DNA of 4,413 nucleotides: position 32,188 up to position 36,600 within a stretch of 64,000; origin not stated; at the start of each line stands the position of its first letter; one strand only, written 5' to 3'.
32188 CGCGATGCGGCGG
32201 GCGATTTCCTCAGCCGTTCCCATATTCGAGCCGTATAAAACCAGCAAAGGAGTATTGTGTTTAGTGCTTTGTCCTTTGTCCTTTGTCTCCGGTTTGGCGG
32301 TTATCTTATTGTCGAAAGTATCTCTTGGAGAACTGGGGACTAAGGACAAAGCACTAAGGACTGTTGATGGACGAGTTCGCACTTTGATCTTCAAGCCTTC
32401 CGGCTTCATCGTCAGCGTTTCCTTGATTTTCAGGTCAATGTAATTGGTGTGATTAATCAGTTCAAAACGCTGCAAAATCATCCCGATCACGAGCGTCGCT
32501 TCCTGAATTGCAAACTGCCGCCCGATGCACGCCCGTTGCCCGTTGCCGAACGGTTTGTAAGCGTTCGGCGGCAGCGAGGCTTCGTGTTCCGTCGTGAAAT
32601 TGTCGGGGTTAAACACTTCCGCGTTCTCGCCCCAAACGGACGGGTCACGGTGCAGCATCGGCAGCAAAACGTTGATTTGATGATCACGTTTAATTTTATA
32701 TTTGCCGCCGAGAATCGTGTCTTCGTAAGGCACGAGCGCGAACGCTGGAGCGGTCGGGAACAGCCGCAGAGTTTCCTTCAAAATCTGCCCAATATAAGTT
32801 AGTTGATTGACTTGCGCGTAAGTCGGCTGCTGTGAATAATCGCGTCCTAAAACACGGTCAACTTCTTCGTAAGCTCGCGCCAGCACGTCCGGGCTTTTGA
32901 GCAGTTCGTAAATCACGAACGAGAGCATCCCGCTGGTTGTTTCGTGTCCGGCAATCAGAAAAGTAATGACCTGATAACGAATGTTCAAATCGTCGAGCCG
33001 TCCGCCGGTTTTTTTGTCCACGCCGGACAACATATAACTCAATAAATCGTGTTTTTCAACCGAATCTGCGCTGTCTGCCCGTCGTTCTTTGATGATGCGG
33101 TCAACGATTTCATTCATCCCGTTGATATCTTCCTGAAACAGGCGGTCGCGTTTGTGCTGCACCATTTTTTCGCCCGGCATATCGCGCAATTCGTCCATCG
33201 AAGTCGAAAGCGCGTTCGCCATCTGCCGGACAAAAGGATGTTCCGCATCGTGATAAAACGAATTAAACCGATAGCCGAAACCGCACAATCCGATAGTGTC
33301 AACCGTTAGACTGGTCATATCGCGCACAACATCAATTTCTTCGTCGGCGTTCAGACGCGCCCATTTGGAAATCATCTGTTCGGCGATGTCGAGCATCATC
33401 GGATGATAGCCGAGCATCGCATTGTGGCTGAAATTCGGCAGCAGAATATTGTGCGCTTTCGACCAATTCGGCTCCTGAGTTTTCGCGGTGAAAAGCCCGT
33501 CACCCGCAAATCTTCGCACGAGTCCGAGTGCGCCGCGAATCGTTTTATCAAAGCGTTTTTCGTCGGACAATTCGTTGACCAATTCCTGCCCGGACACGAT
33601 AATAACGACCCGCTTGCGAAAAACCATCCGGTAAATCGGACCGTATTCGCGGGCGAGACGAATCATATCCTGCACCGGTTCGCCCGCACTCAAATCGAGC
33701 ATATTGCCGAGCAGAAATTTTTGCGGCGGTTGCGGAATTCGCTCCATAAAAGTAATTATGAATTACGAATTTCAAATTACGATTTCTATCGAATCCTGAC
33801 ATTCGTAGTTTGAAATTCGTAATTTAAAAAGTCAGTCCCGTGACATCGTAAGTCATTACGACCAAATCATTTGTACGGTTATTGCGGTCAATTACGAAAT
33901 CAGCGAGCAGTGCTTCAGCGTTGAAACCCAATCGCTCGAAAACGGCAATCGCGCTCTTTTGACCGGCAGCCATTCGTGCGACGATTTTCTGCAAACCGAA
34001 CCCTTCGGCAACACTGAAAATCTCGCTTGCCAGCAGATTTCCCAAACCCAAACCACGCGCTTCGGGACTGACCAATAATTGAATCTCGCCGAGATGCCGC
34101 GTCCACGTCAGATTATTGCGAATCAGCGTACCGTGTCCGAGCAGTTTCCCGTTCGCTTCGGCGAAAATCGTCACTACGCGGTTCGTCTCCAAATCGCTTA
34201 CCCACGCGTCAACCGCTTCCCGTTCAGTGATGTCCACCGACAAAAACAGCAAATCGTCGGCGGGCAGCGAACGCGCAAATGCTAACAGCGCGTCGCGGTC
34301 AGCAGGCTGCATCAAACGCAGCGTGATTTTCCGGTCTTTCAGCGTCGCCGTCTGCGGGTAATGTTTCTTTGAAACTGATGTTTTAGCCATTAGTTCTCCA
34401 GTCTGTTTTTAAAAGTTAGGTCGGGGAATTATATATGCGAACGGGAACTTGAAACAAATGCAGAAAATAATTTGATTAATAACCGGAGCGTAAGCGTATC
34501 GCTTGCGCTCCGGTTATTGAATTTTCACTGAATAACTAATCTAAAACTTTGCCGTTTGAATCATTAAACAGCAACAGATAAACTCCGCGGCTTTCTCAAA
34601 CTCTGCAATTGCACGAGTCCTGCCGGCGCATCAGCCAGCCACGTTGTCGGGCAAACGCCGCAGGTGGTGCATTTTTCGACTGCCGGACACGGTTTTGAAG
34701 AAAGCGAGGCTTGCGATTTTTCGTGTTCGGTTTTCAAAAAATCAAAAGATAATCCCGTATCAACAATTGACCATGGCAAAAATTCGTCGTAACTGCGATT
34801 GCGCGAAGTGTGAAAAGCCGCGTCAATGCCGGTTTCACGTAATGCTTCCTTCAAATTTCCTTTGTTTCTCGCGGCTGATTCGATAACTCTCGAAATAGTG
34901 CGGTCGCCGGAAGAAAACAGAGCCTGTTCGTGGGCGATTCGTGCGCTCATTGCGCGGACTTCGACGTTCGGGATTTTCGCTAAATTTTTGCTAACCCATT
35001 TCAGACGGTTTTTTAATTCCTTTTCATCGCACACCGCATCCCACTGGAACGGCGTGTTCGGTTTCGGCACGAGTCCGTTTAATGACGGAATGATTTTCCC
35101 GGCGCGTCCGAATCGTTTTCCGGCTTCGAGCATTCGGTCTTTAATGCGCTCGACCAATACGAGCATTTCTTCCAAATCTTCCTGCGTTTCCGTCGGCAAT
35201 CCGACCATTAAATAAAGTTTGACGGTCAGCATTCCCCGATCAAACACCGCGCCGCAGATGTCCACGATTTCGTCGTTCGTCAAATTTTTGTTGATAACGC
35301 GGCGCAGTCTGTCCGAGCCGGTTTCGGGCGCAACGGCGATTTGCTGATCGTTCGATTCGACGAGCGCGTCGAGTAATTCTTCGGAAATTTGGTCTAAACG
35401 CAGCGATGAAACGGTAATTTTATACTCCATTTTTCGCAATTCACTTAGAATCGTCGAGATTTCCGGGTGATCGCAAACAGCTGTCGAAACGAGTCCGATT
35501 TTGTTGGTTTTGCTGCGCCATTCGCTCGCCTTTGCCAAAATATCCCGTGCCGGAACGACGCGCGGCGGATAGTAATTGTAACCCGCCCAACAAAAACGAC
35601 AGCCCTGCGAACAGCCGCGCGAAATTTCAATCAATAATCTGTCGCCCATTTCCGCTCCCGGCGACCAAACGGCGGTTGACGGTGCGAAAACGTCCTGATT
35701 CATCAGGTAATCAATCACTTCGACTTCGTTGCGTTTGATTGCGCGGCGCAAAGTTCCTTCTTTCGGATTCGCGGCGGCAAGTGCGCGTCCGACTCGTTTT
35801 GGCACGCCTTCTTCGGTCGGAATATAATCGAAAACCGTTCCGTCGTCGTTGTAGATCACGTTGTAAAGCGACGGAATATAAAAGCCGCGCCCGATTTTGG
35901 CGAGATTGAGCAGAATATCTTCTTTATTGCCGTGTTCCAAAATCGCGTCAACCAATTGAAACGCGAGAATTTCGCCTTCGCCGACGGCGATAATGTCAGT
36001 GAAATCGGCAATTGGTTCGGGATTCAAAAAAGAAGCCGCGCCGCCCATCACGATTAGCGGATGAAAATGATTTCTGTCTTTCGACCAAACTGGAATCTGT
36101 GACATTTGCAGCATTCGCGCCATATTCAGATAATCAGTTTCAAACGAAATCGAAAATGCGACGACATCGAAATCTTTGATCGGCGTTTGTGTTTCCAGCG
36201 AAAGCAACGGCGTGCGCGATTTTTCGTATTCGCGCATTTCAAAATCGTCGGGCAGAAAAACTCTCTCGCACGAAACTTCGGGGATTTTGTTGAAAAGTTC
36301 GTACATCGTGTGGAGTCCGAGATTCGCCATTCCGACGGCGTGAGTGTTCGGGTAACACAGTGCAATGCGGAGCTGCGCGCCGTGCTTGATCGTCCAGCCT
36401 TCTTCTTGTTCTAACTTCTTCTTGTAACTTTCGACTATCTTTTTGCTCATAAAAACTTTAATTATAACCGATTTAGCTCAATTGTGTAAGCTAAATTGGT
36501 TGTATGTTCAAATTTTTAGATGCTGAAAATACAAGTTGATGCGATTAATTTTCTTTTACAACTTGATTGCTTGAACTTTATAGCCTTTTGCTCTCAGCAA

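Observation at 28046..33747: Apparent operon of CYP102 (P450-BM3-type), WS/DGAT and an alpha/beta hydrolase: possible pathway to esters of subterminally hydroxylated fatty acids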

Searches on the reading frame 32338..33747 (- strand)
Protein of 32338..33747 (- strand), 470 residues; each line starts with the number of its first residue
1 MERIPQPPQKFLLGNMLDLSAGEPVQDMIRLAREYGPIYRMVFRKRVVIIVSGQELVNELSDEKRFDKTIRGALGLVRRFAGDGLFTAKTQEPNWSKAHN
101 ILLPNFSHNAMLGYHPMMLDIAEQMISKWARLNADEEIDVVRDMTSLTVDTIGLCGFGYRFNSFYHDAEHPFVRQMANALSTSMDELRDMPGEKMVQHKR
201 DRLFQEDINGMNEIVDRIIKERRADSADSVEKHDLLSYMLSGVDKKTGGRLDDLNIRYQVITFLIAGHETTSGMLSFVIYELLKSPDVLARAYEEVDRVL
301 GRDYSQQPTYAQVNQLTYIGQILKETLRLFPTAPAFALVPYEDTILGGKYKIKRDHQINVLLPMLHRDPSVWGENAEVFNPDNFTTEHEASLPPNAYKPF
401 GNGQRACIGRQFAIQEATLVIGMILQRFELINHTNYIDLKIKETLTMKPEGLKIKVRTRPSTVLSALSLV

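Call 43: search_solved_structures(query=window:32338-33747:-, max_evalue=1e-100, show_alignments=3)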
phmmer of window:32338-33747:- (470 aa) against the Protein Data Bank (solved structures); distinct sequences matched with E-value up to 1e-100: 116 (the best 60 are shown).
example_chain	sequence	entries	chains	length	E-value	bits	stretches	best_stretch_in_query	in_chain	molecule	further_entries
8hkj_A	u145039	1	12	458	1.4e-162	544.9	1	3-459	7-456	Bifunctional cytochrome P450/NADPH--P450 reductase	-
2nnb_A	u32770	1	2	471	2.8e-157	527.4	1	3-459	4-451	Bifunctional P-450:NADPH-P450 reductase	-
4zfa_A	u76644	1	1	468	3.7e-157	527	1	3-459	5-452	Bifunctional P-450/NADPH-P450 reductase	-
3ben_A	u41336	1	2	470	3.7e-157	527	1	3-459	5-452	Cytochrome P450 102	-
1bvy_A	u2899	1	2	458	3.8e-157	526.9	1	3-459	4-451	PROTEIN (CYTOCHROME P450 BM-3)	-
2ij2_A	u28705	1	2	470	3.8e-157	526.9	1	3-459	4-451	Cytochrome P450 BM3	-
1jpz_A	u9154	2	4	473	3.8e-157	526.9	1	3-459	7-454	BIFUNCTIONAL P-450:NADPH-P450 REDUCTASE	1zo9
1fag_A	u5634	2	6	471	3.8e-157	526.9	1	3-459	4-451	CYTOCHROME P450 BM-3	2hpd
23ub_A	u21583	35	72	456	4.1e-157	526.8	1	3-459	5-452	Bifunctional cytochrome P450/NADPH--P450 reductase | Bifunctional P-450/NADPH-P450 reductase | Bifunctional cytochrome P450/NADPH-P450 reductase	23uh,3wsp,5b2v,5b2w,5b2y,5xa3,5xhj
6k24_A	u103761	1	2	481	4.1e-157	526.8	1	3-459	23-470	Bifunctional cytochrome P450/NADPH--P450 reductase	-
1bu7_A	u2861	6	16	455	4.1e-157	526.8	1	3-459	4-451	PROTEIN (CYTOCHROME P450) | CYTOCHROME P450 BM-3 | CYTOCHROME P450 102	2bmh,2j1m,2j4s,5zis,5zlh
4kpa_A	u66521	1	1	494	4.5e-157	526.7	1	3-459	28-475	Cytochrome P450 BM-3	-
6jmw_A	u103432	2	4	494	4.5e-157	526.7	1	3-459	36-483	Bifunctional cytochrome P450/NADPH--P450 reductase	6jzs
3psx_A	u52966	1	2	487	5.5e-157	526.4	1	3-459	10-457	Bifunctional P-450/NADPH-P450 reductase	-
5jq2_A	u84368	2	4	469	9.6e-157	525.6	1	3-459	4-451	P450 BM3 L407C heme domain mutant | Bifunctional cytochrome P450/NADPH--P450 reductase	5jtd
1zo4_A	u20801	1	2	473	1e-156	525.6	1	3-459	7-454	Bifunctional P-450:NADPH-P450 reductase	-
1p0x_A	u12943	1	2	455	1.1e-156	525.4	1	3-459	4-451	Bifunctional P-450:NADPH-P450 reductase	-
3ekb_A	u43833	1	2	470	1.3e-156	525.1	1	3-459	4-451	Cytochrome P450(BM-3)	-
1zoa_A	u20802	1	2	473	1.4e-156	525.1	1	3-459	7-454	Bifunctional P-450:NADPH-P450 reductase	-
7wde_A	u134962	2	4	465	1.8e-156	524.7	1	3-461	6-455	Bifunctional cytochrome P450/NADPH--P450 reductase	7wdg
1fah_A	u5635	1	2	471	1.9e-156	524.6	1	3-459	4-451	CYTOCHROME P450 BM-3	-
2ij4_A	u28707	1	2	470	1.9e-156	524.6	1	3-459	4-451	cytochrome P450 BM3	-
3ekf_A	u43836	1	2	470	1.9e-156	524.6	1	3-459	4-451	Cytochrome P450(BM-3)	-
3ekd_A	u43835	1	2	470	1.9e-156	524.6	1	3-459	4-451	Cytochrome P450(BM-3)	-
1smi_A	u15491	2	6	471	1.9e-156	524.6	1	3-459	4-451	Bifunctional P-450:NADPH-P450 reductase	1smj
1p0w_A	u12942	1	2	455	2e-156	524.5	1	3-459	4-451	Bifunctional P-450:NADPH-P450 reductase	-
3m4v_A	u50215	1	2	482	2e-156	524.5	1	3-459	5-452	Bifunctional P-450/NADPH-P450 reductase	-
1yqo_A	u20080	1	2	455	2e-156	524.5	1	3-459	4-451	Bifunctional P-450:NADPH-P450 reductase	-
1yqp_A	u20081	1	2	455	2.1e-156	524.5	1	3-459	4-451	Bifunctional P-450:NADPH-P450 reductase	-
4kpb_A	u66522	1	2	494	2.2e-156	524.4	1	3-459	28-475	Cytochrome P450 BM-3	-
8qzf_A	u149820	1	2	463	2.5e-156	524.3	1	3-459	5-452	Bifunctional cytochrome P450/NADPH--P450 reductase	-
2uwh_A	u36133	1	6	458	2.6e-156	524.2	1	3-459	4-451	BIFUNCTIONAL P-450: NADPH-P450 REDUCTASE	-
2ij3_A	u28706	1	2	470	2.6e-156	524.2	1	3-459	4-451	Cytochrome P450 BM3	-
4kf0_A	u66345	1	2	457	2.7e-156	524.1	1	3-459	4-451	Bifunctional P-450/NADPH-P450 reductase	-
5b2u_A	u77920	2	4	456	2.8e-156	524.1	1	3-459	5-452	Bifunctional cytochrome P450/NADPH--P450 reductase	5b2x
4kew_A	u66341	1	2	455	2.8e-156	524.1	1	3-459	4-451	Bifunctional P-450/NADPH-P450 reductase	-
7egn_A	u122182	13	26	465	3.3e-156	523.8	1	3-461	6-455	Bifunctional cytochrome P450/NADPH--P450 reductase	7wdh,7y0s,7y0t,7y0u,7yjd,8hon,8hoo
3kx3_A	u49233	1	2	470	3.6e-156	523.7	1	3-459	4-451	Bifunctional P-450/NADPH-P450 reductase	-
3kx4_A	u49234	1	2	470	3.6e-156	523.7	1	3-459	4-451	Bifunctional P-450/NADPH-P450 reductase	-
3hf2_A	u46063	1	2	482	3.9e-156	523.6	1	3-459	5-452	Bifunctional P-450/NADPH-P450 reductase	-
7wy3_A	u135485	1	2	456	3.9e-156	523.6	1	3-459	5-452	Bifunctional cytochrome P450/NADPH--P450 reductase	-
1jme_A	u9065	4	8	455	3.9e-156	523.6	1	3-459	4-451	BIFUNCTIONAL P-450:NADPH-P450 REDUCTASE | Bifunctional cytochrome P450/NADPH--P450 reductase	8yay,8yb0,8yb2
7wg0_A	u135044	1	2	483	3.9e-156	523.6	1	3-459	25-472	Bifunctional cytochrome P450/NADPH--P450 reductase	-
7wdd_A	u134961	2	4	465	4.6e-156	523.4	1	3-461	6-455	Bifunctional cytochrome P450/NADPH--P450 reductase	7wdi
7wy2_A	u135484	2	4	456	5.3e-156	523.2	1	3-459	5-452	Bifunctional cytochrome P450/NADPH--P450 reductase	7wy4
4hgh_A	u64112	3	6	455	5.3e-156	523.2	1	3-459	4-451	Bifunctional P-450/NADPH-P450 reductase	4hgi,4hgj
2x7y_A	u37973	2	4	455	5.4e-156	523.2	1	3-459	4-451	BIFUNCTIONAL P-450/NADPH-P450 REDUCTASE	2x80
1p0v_A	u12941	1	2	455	5.4e-156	523.2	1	3-459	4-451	Bifunctional P-450:NADPH-P450 reductase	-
3kx5_A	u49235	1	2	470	6.8e-156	522.8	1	3-459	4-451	Bifunctional P-450/NADPH-P450 reductase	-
3npl_A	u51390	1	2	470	6.9e-156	522.8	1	3-459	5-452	Bifunctional P-450/NADPH-P450 reductase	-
4hgf_A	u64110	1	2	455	7.4e-156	522.7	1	3-459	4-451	Bifunctional P-450/NADPH-P450 reductase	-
5e7y_A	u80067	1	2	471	9.3e-156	522.4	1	3-459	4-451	Bifunctional P-450/NADPH-P450 reductase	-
5e78_A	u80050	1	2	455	1e-155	522.3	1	3-459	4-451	Bifunctional P-450/NADPH-P450 reductase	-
4hgg_A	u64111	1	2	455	1e-155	522.2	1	3-459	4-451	Bifunctional P-450/NADPH-P450 reductase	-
8hou_A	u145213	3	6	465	1.7e-155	521.5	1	3-461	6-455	Bifunctional cytochrome P450/NADPH--P450 reductase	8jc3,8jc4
7ydb_A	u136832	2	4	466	1.7e-155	521.5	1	3-461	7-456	Bifunctional cytochrome P450/NADPH--P450 reductase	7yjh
5dyp_A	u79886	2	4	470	1.8e-155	521.5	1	3-459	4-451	Bifunctional P-450/NADPH-P450 reductase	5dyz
7y9l_A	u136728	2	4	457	1.8e-155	521.4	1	3-459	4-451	Bifunctional cytochrome P450/NADPH--P450 reductase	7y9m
7yde_A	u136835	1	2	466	2.3e-155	521.1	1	3-461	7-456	Bifunctional cytochrome P450/NADPH--P450 reductase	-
5jqv_A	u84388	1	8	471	2.4e-155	521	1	3-459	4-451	Bifunctional cytochrome P450/NADPH--P450 reductase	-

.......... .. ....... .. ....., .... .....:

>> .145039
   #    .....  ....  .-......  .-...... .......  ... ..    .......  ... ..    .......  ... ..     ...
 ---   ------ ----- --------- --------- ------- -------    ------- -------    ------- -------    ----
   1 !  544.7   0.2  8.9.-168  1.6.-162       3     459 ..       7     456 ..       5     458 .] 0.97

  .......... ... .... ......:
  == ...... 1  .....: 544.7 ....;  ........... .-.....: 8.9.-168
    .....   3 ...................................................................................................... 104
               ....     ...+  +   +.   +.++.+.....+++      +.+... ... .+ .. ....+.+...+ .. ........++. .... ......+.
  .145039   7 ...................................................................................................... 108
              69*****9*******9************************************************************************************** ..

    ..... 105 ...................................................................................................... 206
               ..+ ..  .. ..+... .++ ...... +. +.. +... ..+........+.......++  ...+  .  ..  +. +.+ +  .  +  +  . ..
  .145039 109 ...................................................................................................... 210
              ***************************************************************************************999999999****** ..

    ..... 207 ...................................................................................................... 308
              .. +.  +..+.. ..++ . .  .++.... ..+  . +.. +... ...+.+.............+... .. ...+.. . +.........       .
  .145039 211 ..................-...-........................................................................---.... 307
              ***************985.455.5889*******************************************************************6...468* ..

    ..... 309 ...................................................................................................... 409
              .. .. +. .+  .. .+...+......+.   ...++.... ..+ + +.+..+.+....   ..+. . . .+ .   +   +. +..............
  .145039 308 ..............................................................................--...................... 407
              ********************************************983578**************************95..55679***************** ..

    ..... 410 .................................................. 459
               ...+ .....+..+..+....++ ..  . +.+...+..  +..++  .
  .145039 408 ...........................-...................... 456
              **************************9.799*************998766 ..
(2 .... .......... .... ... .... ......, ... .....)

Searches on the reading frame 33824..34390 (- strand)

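Call 3: search_protein_families(library=pfam, proteins=[window:33824-34390:-])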
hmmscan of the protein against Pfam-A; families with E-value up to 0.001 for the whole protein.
window:33824-34390:- (188 aa): 6 families
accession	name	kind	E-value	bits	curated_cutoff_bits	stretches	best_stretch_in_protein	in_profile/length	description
PF00583.31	Acetyltransf_1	-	1.1e-12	48.7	20.7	1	61-156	25-116/116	Acetyltransferase (GNAT) family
PF13302.13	Acetyltransf_3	-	4.1e-08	34.5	25.4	1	22-157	2-138/138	Acetyltransferase (GNAT) domain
PF13508.13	Acetyltransf_7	-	3.7e-07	30.9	27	1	75-157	5-83/84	Acetyltransferase (GNAT) domain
PF08445.16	FR47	-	7.1e-06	26.4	22.1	1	101-158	22-79/86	FR47-like protein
PF13673.13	Acetyltransf_10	-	1e-05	25.9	23.6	1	61-158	20-109/128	Acetyltransferase (GNAT) domain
PF13420.13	Acetyltransf_4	-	0.0001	22.8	24.3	1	58-176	35-153/155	Acetyltransferase (GNAT) domain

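Call 22: search_protein_families(library=ncbifam, proteins=[window:33824-34390:-], max_evalue=0.01)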
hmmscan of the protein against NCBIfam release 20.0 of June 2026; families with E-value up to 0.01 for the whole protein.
window:33824-34390:- (188 aa): 12 families
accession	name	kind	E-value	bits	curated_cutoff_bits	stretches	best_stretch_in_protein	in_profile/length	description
NF040503.1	resist_ArsN1a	equivalog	2.9e-08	33.6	170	1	50-157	27-134/159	arsinothricin resistance N-acetyltransferase ArsN1 family A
TIGR01575.1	rimI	equivalog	1.3e-06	28.6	86.4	1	65-170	25-126/132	ribosomal protein S18-alanine N-acetyltransferase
TIGR03448.1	mycothiol_MshD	equivalog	3.4e-05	23.3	163.1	1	69-158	198-287/294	mycothiol synthase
NF040502.1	PPT_acetyltrans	equivalog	8.6e-05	22.3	300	1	58-162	41-148/183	phosphinothricin N-acetyltransferase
TIGR03585.1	PseH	equivalog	0.00047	20.3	93.1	1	62-179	40-155/156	UDP-4-amino-4,6-dideoxy-N-acetyl-beta-L-altrosamine N-acetyltransferase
NF011709.0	PRK15130.1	equivalog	0.0011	18.9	218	1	77-173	62-158/186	spermidine N1-acetyltransferase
NF002959.0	PRK03624.1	equivalog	0.0017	18.1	124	1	99-161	71-134/147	GNAT family acetyltransferase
NF040504.1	resist_ArsN1b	equivalog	0.0046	16.8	210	1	101-159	78-136/159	arsinothricin resistance N-acetyltransferase ArsN1 family B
NF049894.1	CG3035_N_ac_Glu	equivalog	0.0046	16.2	280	1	75-157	207-290/300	N-acetylglutamate synthase, CG3035 family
NF058543.1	ActPatMycb56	equivalog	0.0053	15.6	460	1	72-155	192-273/317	acetyltransferase Pat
NF005921.0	PRK07922.1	equivalog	0.0061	16.2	180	1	77-138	51-110/170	amino-acid N-acetyltransferase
NF005840.0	PRK07757.1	equivalog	0.0085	16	154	0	77-157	47-119/153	N-acetyltransferase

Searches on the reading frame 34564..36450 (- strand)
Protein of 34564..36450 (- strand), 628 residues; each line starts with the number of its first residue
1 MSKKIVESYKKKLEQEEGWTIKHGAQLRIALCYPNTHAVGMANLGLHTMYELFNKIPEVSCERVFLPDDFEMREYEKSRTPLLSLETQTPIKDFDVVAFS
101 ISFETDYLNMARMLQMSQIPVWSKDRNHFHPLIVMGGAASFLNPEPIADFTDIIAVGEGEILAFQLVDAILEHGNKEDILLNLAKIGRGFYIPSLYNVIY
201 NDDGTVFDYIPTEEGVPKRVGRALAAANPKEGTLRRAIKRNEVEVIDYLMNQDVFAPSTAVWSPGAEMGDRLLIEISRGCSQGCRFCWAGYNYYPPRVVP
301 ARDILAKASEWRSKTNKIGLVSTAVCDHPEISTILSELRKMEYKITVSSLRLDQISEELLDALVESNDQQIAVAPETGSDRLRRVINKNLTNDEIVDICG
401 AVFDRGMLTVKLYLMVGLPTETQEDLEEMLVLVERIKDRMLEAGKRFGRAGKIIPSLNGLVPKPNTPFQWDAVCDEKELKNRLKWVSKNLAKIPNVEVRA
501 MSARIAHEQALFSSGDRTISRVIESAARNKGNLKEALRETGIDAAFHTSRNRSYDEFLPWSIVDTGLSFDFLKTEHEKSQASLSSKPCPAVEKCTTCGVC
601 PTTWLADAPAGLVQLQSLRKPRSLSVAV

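Call 3: search_protein_families(library=pfam, proteins=[window:34564-36450:-])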
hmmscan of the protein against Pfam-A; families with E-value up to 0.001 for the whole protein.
window:34564-36450:- (628 aa): 2 families
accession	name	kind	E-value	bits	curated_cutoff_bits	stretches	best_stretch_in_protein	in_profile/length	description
PF19864.5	Radical_SAM_N2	-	6.5e-46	156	29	1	45-193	1-151/151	Radical SAM proteins, N-terminal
PF04055.27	Radical_SAM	-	1.9e-23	83.9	29.5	1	274-431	1-164/166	Radical SAM superfamily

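Call 22: search_protein_families(library=ncbifam, proteins=[window:34564-36450:-], max_evalue=0.01)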
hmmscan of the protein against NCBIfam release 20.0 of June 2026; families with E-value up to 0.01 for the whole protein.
window:34564-36450:- (628 aa): 23 families
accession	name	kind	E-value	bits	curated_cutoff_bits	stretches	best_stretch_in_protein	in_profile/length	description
TIGR03960.1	rSAM_fuse_unch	hypoth_equivalog_domain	3.4e-128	428.8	462.3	1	25-599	28-597/605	TIGR03960 family B12-binding radical SAM protein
TIGR04013.1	B12_SAM_MJ_1487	hypoth_equivalog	4.8e-12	45.4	251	1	273-437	153-334/382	TIGR04013 family B12-binding domain/radical SAM domain-containing protein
TIGR04072.2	rSAM_ladder_B12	equivalog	1.9e-10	40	360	1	273-437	182-350/443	lipid biosynthesis B12-binding/radical SAM protein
TIGR04014.1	B12_SAM_MJ_0865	equivalog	4e-10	39.1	360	1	271-435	160-335/434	methyl-coenzyme M reductase glutamine C-methyltransferase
TIGR01579.1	MiaB-like-C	equivalog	1.6e-09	37.5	357.05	1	240-437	109-319/416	tRNA (N(6)-L-threonylcarbamoyladenosine(37)-C(2))-methylthiotransferase MtaB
TIGR00089.1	TIGR00089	subfamily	2.1e-09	36.7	251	1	270-437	139-319/429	MiaB/RimO family radical SAM methylthiotransferase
NF038361.1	rSAM_Sden_1168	equivalog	8.1e-09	34.5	575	1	269-436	279-451/560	Sden_1168 family B12-binding radical SAM P-methyltransferase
NF050148.1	rSAM_ApyD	equivalog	8.1e-09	34.4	750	1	270-441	198-371/645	RiPP biosynthesis radical SAM protein ApyD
TIGR04190.1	B12_SAM_Ta0216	equivalog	4.6e-07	28.8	500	1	330-446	287-404/554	TIGR04190 family B12-binding domain/radical SAM domain protein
TIGR03994.1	rSAM_HemZ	equivalog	5.3e-07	29.1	321.4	1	344-436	174-266/401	coproporphyrinogen dehydrogenase HemZ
TIGR04385.1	B12_rSAM_cofa1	equivalog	5.8e-07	29.1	450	1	271-446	195-373/438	B12 lower ligand biosynthesis radical SAM protein BzaD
NF006061.0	PRK08207.1-4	equivalog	1.2e-05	24.4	702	1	344-439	266-361/501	coproporphyrinogen III oxidase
NF006065.0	PRK08207.2-4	equivalog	0.00011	21.3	922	1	343-430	260-350/484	coproporphyrinogen III oxidase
TIGR04479.1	bcpD_PhpK_rSAM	subfamily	0.00014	20.4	600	1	338-438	311-411/504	PhpK family radical SAM P-methyltransferase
TIGR01578.1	MiaB-like-B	hypoth_equivalog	0.00043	19.2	314.7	0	354-449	228-325/421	tRNA (N(6)-L-threonylcarbamoyladenosine(37)-C(2))-methylthiotransferase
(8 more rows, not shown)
